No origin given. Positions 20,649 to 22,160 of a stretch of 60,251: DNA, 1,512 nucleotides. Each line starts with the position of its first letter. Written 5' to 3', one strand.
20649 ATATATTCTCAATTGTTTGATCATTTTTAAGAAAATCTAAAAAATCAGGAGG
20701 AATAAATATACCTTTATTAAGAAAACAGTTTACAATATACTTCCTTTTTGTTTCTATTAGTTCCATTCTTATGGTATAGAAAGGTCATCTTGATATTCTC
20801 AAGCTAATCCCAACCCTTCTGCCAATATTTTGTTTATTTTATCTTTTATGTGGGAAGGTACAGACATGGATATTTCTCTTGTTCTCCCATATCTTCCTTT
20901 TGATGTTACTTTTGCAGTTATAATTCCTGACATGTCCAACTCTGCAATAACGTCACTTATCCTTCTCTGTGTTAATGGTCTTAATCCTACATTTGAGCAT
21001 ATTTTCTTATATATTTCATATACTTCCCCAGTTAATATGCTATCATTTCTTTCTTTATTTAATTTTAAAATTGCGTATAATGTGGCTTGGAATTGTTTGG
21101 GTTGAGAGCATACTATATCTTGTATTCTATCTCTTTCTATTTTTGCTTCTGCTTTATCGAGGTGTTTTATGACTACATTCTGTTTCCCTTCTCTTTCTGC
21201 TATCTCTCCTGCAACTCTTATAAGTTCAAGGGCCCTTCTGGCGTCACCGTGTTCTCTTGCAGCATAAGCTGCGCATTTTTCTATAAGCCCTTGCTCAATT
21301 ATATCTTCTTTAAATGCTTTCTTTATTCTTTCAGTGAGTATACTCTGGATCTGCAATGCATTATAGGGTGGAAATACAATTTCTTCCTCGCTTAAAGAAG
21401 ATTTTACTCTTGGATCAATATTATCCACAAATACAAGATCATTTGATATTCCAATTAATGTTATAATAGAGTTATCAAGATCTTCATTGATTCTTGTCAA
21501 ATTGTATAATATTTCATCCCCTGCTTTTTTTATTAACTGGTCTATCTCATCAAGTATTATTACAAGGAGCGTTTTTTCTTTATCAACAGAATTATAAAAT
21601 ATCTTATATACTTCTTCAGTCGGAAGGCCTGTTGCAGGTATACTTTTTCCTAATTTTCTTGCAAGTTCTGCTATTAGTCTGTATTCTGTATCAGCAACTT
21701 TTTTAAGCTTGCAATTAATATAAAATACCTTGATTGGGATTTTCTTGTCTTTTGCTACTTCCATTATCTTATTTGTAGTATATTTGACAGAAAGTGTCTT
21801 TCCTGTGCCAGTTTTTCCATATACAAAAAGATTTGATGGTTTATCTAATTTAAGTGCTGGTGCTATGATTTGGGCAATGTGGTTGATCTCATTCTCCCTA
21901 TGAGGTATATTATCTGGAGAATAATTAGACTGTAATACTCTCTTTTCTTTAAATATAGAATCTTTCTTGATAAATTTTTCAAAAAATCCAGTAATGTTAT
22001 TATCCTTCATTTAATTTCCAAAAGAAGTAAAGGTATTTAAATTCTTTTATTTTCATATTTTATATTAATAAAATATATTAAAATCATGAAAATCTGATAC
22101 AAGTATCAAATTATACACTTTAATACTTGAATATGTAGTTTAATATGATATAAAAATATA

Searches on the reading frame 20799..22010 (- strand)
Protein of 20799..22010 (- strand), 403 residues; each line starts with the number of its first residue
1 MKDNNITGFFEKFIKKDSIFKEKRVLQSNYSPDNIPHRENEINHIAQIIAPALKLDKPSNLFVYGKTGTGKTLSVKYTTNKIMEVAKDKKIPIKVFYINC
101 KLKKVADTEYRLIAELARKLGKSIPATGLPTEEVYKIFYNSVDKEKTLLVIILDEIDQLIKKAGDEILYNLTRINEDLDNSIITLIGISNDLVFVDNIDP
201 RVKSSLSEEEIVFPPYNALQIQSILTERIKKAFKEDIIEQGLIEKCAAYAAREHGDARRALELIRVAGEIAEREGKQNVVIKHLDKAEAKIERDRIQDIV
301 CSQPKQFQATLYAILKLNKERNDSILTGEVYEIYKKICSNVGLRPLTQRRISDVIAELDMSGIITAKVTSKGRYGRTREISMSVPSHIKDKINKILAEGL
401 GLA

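Call 69: search_protein_families(library=pfam, proteins=[window:20799-22010:-], max_evalue=0.00001)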
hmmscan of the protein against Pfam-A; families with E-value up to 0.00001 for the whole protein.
window:20799-22010:- (403 aa): 8 families
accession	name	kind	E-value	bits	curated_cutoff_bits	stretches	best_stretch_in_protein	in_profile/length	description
PF09079.17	Cdc6_C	-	1.1e-26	93.1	25.1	1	302-386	5-90/96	CDC6, C terminal winged helix domain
PF22703.2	Cdc6_lid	-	1.5e-21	76.4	27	1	223-288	2-67/68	Cdc6 AAA+ ATPase-type lid domain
PF13401.12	AAA_22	-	1.3e-11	45.4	27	1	59-187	6-122/130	AAA domain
PF00004.35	AAA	-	6.6e-08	33.5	21.2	1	62-213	2-129/131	ATPase family associated with various cellular activities (AAA)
PF01637.24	ATPase_2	-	1.3e-07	32.2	33.2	1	38-177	4-141/225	ATPase domain predominantly from Archaea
PF13191.12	AAA_16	-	6.4e-07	30.5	32.6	0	36-177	3-161/167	AAA ATPase domain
PF22606.2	Cdc6-ORC-like_ATPase_lid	-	2.6e-06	27.7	27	1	216-274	1-59/60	Cdc6/ORC-like, ATPase lid domain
PF05621.17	TniB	-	2.9e-06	27.3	22.4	1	53-190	30-164/189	Bacterial TniB protein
